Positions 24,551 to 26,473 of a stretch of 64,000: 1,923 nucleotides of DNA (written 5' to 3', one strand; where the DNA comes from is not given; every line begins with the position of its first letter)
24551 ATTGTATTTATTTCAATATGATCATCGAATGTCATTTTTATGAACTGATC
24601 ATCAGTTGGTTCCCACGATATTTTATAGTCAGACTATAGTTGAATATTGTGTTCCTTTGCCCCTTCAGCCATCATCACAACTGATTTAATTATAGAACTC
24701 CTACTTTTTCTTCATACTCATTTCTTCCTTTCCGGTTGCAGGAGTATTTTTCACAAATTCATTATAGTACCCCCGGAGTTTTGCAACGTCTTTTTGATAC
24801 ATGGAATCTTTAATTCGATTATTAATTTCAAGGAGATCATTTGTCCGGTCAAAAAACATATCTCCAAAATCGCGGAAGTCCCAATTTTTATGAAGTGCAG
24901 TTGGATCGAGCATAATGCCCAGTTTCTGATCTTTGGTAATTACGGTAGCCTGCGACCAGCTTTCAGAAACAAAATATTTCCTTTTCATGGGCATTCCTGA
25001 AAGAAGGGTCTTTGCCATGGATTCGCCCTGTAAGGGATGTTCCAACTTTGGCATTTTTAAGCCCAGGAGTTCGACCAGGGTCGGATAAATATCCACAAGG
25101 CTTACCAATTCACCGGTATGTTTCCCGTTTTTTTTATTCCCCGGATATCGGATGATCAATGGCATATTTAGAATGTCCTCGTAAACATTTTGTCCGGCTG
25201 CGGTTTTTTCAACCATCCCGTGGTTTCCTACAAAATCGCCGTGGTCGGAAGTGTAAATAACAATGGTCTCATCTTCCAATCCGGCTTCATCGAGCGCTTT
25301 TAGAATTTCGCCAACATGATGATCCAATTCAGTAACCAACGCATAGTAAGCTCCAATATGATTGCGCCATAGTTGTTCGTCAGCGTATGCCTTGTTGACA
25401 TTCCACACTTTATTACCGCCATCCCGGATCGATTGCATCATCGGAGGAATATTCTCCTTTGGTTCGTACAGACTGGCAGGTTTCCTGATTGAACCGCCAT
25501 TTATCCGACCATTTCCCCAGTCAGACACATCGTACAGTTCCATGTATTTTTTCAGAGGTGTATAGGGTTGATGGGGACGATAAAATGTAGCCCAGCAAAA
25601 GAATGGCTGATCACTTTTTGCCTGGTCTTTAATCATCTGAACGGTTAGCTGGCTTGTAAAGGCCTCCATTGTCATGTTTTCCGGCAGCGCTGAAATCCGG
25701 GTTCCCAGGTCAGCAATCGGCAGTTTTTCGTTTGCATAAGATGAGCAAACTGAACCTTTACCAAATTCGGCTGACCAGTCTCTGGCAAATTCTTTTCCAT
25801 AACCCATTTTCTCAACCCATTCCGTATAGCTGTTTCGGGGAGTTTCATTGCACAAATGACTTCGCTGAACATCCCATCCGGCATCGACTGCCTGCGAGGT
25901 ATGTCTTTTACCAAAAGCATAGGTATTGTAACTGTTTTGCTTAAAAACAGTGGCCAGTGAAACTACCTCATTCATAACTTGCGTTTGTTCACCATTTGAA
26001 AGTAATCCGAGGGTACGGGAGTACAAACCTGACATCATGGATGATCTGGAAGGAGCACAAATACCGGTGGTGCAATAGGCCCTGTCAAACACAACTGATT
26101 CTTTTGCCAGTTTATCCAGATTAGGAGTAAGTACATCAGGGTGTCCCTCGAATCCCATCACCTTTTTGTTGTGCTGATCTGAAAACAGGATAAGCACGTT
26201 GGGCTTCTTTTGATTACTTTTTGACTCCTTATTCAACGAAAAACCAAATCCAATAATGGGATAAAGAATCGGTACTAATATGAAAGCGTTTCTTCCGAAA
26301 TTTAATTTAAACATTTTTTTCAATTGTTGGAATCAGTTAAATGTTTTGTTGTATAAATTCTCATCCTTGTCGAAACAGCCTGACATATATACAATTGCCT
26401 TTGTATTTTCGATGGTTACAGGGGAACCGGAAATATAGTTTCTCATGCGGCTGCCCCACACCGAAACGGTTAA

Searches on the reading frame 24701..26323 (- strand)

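Call 19: search_protein_families(library=pfam, proteins=[window:24701-26323:-], max_evalue=0.00001)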
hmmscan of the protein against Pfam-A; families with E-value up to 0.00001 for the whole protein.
window:24701-26323:- (540 aa): 3 families
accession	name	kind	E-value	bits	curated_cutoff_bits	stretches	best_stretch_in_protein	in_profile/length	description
PF00884.28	Sulfatase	-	3.9e-49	168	25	1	41-421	1-300/301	Sulfatase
PF16347.10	SGSH_C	-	8.7e-12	45.9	29.3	1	366-517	1-145/154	N-sulphoglucosamine sulphohydrolase, C-terminal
PF01663.27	Phosphodiest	-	3.8e-09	37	23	0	330-362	188-220/342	Type I phosphodiesterase / nucleotide pyrophosphatase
